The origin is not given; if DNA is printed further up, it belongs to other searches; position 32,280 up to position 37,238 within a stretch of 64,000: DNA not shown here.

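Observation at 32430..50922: T7SSb-like locus with EssC, YukD and WXG100 proteins but no recognisable EssA/EssB/EsaA membrane core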

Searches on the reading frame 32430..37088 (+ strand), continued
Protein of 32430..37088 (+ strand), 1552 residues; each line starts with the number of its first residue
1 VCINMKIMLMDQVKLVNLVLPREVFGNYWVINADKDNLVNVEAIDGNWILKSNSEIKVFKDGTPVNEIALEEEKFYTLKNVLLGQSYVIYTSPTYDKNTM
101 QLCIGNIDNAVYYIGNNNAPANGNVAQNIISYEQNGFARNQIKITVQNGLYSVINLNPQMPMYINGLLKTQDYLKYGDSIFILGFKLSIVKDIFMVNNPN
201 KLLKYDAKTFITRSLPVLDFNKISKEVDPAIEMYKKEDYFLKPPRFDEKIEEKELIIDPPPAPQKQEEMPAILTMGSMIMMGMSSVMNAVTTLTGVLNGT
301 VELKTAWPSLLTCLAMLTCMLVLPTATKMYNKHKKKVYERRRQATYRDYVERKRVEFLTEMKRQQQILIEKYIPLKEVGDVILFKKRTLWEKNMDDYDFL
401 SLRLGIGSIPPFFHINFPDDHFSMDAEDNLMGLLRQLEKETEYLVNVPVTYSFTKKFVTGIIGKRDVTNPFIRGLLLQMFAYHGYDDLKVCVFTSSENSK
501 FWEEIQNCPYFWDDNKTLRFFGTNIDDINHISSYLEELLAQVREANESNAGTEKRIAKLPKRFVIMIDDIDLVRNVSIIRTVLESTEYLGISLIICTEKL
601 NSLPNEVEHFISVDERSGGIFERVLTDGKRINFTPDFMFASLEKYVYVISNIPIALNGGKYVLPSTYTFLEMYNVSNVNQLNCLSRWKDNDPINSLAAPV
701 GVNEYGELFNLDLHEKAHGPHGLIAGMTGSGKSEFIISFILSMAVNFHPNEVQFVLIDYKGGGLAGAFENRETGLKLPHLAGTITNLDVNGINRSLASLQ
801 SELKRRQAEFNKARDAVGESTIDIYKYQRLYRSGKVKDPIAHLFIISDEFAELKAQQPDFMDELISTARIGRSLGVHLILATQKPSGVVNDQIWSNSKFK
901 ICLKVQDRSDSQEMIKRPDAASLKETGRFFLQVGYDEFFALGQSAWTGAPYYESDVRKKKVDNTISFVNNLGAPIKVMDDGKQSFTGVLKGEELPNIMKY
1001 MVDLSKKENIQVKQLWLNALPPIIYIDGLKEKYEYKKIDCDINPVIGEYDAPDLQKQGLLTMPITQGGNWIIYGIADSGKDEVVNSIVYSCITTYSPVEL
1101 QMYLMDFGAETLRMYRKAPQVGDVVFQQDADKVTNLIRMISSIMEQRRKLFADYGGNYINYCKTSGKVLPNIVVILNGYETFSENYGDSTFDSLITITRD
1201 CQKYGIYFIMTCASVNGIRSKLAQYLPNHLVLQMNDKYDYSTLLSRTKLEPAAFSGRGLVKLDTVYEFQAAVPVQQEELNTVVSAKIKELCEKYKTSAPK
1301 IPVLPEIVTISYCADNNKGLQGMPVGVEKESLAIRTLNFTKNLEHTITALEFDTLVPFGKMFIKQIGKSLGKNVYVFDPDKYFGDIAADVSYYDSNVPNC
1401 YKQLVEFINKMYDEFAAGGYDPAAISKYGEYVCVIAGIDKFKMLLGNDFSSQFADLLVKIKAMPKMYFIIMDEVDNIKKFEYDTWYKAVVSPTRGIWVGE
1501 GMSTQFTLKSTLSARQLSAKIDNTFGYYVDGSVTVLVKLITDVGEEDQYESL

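Call 34: find_encoding_contigs(protein=P0117, flank=10000, max_places=1)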
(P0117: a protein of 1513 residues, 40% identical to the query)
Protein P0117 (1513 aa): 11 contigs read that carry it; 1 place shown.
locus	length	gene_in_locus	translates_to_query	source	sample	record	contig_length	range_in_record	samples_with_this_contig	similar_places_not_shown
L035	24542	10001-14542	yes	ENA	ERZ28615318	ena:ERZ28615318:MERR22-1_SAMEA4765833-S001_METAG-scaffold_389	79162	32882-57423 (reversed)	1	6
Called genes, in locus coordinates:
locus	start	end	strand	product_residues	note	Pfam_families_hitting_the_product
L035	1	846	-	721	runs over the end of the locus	-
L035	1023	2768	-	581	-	PF01336:tRNA_anti-codon, PF00152:tRNA-synt_2, PF02938:GAD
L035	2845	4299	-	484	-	PF02934:GatB_N, PF02637:GatB_Yqey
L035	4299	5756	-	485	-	PF01425:Amidase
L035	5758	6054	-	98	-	PF02686:GatC (weak)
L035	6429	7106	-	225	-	PF02517:Rce1-like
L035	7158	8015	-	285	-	PF00483:NTP_transferase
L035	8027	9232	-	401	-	PF17425:Arylsulfotran_N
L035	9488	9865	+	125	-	PF11969:DcpS_C, PF01230:HIT, PF04677:CwfJ_C_1 (weak)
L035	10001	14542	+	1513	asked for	PF00498:FHA, PF01580:FtsK_SpoIIIE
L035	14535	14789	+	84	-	-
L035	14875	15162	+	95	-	-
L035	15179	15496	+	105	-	-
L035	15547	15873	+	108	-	-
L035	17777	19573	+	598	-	PF09992:NAGPA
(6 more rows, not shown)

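Call 35: list_cluster_members(proteins=[P0067, P0068, P0069, P0072, P0074, P0095, P0105, P0107, P0114, P0119])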
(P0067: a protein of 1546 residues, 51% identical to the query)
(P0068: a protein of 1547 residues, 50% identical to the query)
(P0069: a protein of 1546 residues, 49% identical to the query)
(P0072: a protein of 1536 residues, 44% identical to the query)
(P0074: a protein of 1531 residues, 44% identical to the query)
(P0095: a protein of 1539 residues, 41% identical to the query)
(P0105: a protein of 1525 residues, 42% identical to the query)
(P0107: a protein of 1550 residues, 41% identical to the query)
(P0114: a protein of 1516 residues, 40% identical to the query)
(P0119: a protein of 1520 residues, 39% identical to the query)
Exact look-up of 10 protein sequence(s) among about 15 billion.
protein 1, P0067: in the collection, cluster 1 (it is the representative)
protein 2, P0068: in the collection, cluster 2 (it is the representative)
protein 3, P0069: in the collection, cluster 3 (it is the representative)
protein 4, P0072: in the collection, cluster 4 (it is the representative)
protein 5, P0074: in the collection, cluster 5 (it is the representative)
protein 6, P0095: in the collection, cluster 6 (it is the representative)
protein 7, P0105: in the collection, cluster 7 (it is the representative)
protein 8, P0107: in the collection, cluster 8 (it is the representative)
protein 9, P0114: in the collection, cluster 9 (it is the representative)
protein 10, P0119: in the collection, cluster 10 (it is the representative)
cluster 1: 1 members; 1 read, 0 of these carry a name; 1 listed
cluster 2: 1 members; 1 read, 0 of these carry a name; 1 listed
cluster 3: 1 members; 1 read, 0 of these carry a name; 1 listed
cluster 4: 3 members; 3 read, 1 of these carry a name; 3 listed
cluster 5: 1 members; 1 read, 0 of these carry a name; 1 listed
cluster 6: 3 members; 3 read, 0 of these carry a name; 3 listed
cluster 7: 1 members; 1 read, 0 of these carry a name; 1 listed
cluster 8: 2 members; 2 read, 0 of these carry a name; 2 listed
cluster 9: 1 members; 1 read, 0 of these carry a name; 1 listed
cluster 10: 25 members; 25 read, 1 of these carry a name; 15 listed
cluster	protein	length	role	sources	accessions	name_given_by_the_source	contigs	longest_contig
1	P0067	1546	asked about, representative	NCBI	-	-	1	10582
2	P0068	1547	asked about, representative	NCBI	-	-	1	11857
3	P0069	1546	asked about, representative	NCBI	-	-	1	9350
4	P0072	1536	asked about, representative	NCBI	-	-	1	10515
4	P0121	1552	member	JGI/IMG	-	S-DNA-T family DNA segregation ATPase FtsK/SpoIIIE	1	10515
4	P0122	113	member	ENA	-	-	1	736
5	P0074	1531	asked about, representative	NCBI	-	-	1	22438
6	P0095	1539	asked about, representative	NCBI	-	-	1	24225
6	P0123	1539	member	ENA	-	-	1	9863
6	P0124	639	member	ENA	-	-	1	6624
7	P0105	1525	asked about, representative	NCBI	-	-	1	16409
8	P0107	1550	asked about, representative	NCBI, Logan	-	-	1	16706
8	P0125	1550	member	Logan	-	-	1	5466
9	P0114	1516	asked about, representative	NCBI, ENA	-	-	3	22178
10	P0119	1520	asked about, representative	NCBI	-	-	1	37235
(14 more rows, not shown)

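Call 37: search_solved_structures(query=window:32442-37085:+, max_evalue=0.001)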
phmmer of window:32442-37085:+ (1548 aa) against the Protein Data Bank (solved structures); distinct sequences matched with E-value up to 0.001: 11.
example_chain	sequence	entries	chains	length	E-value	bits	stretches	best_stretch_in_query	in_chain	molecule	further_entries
9qks_G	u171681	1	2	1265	3.6e-127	428.7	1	301-966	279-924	ESX secretion system protein YukB,Green fluorescent protein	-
4nh0_A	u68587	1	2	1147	8.8e-59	202.1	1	658-1336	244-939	Cell divisionFtsK/SpoIIIE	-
7np7_C1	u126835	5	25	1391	4.3e-35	123.6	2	666-920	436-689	ESX-5 secretion system protein EccC5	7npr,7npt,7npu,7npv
7b9f_C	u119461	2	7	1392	2.2e-32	114.6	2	690-934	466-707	EccC5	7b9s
4lya_A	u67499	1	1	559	1.7e-29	105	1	990-1334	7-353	Uncharacterized protein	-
5fv0_A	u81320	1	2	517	1.5e-28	101.9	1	1042-1334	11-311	ESX secretion system protein EccC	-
4n1a_A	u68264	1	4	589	8.6e-22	79.5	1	1038-1336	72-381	Cell divisionFtsK/SpoIIIE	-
2ius_A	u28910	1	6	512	7.6e-13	49.8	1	679-923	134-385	DNA TRANSLOCASE FTSK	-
9jv8_A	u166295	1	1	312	7.8e-13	49.8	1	719-895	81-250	ESX-1 secretion system protein EccCb1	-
2iut_A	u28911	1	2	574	4.8e-11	43.9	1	712-920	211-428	DNA TRANSLOCASE FTSK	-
2iuu_A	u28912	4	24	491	4.8e-11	43.9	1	712-920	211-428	DNA TRANSLOCASE FTSK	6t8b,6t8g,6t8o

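Call 93: find_encoding_contigs(protein=P0101, flank=10000, max_places=1)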
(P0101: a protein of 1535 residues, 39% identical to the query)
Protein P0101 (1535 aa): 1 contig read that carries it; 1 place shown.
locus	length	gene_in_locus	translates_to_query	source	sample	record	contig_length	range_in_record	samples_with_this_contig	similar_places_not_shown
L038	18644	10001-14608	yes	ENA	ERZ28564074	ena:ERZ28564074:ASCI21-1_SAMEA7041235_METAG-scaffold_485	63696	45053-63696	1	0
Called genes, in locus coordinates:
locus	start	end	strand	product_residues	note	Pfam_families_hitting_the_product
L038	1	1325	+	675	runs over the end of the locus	PF13567:DUF4131, PF03772:Competence, PF00753:Lactamase_B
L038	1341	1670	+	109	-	PF02498:Bro-N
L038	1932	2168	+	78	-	-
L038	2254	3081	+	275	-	PF02498:Bro-N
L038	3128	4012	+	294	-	PF17761:DUF1016_N, PF06250:YhcG_C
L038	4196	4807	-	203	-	PF01726:LexA_DNA_bind, PF00717:Peptidase_S24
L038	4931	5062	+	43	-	-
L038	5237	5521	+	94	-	PF06013:WXG100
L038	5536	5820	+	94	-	PF06013:WXG100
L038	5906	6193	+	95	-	PF06013:WXG100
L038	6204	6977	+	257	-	-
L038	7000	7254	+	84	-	-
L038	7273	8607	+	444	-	PF08230:CW_7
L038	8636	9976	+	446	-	PF08230:CW_7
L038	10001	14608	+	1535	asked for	PF01580:FtsK_SpoIIIE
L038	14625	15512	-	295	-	PF00535:Glycos_transf_2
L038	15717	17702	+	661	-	PF00456:Transketolase_N, PF02779:Transket_pyr, PF22613:Transketolase_C_1, PF02780:Transketolase_C (weak)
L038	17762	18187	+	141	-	PF10747:SirA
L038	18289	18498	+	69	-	PF03672:UPF0154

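Call 94: find_encoding_contigs(protein=P0119, flank=10000, max_places=1)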
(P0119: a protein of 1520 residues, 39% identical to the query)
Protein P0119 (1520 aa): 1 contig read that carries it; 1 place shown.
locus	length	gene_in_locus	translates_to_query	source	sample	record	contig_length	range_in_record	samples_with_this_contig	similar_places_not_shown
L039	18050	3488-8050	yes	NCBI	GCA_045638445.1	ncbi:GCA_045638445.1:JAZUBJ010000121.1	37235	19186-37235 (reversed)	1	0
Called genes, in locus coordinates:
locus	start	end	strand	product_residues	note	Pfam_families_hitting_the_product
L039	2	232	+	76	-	?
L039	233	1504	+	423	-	PF09903:DUF2130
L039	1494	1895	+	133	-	PF00293:NUDIX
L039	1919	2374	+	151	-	PF04892:VanZ-LLP1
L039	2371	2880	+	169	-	PF00588:SpoU_methylase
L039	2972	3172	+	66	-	PF01192:RNA_pol_Rpb6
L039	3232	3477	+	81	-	-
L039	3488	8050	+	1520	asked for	PF01580:FtsK_SpoIIIE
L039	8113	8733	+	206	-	PF06013:WXG100 (faint)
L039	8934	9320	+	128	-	-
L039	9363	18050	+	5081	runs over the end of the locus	PF21349:RUBY_RBDX (weak)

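Call 95: find_encoding_contigs(protein=P0079, flank=10000, max_places=1)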
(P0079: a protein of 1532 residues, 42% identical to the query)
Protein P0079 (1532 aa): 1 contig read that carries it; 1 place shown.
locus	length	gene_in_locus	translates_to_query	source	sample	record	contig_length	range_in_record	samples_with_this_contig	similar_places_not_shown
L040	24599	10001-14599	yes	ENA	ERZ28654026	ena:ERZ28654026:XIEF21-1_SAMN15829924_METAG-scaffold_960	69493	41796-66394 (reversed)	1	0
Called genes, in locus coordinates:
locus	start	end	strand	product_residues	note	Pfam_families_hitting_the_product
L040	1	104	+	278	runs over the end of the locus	PF01171:ATP_bind_3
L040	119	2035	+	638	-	PF26918:Ig_Eae (faint), PF25354:Ig_NUP210_16th (faint), PF20578:aBig_2 (faint), PF21461:HL_N-beta (faint), PF22359:Big-like (faint), PF02368:Big_2, PF02368:Big_2, PF26182:Ig_NUP210_5th (weak), +1 more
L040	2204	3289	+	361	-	PF00438:S-AdoMet_synt_N, PF02772:S-AdoMet_synt_M, PF02773:S-AdoMet_synt_C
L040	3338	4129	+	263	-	-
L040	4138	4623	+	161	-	-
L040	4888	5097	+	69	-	-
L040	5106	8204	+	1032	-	PF00133:tRNA-synt_1, PF09334:tRNA-synt_1g (weak), PF13603:tRNA-synt_1_2 (faint), PF08264:Anticodon_1, PF19302:DUF5915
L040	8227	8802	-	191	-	-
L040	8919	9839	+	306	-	-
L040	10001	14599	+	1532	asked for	PF00498:FHA, PF16697:Yop-YscD_cpl (weak), PF01580:FtsK_SpoIIIE, PF13555:AAA_29 (faint), PF01580:FtsK_SpoIIIE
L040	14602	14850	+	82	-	-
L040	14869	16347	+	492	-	PF19111:DUF5798 (faint)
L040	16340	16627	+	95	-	PF06013:WXG100 (weak)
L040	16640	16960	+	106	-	PF06013:WXG100 (weak)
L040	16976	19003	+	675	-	-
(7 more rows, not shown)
